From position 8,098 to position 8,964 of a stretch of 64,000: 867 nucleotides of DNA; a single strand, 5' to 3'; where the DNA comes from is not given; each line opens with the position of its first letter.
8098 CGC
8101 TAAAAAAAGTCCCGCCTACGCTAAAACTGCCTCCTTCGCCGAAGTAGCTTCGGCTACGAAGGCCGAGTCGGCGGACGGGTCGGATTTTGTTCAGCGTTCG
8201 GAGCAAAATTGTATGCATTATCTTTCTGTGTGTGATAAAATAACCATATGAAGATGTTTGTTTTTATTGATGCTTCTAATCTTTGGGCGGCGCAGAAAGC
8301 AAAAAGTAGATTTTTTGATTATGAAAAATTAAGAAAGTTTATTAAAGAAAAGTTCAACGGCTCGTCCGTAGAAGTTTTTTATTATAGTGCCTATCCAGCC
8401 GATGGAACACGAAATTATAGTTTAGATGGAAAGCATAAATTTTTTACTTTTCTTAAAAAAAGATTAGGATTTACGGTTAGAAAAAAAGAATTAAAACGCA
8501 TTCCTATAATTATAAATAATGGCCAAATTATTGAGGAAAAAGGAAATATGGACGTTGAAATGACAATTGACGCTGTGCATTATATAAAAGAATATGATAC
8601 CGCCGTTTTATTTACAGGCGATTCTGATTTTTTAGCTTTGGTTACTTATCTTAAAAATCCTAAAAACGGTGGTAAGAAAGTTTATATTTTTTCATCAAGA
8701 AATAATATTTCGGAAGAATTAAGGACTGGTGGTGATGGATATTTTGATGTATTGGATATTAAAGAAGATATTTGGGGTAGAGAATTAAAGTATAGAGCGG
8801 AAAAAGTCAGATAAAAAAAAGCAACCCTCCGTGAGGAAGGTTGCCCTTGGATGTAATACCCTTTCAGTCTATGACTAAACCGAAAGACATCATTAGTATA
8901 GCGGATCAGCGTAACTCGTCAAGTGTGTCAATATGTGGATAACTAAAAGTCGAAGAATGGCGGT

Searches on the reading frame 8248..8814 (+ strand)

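Call 3: search_protein_families(library=pfam, proteins=[window:8248-8814:+], max_evalue=0.1)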
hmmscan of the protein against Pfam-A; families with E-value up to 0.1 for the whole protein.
window:8248-8814:+ (188 aa): 1 family
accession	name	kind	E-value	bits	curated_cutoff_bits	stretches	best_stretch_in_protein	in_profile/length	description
PF01936.24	NYN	-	4.9e-24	85.9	24.2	1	3-166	2-142/145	NYN domain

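Call 4: search_protein_families(library=padloc, proteins=[window:8248-8814:+], max_evalue=0.1)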
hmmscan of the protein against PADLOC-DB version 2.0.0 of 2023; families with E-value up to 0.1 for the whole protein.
window:8248-8814:+ (188 aa): 3 families
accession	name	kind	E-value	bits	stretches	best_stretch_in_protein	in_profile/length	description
PDLC01154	NYN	-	1.4e-08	32.5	1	5-174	150-301/310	"LabA-like protein, NYN family nuclease"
PDLC04163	HEC-09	-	1.7e-05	22.6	1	100-168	109-174/203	-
PDLC02596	DrmC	-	0.017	12.5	1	92-125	210-243/269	DrmC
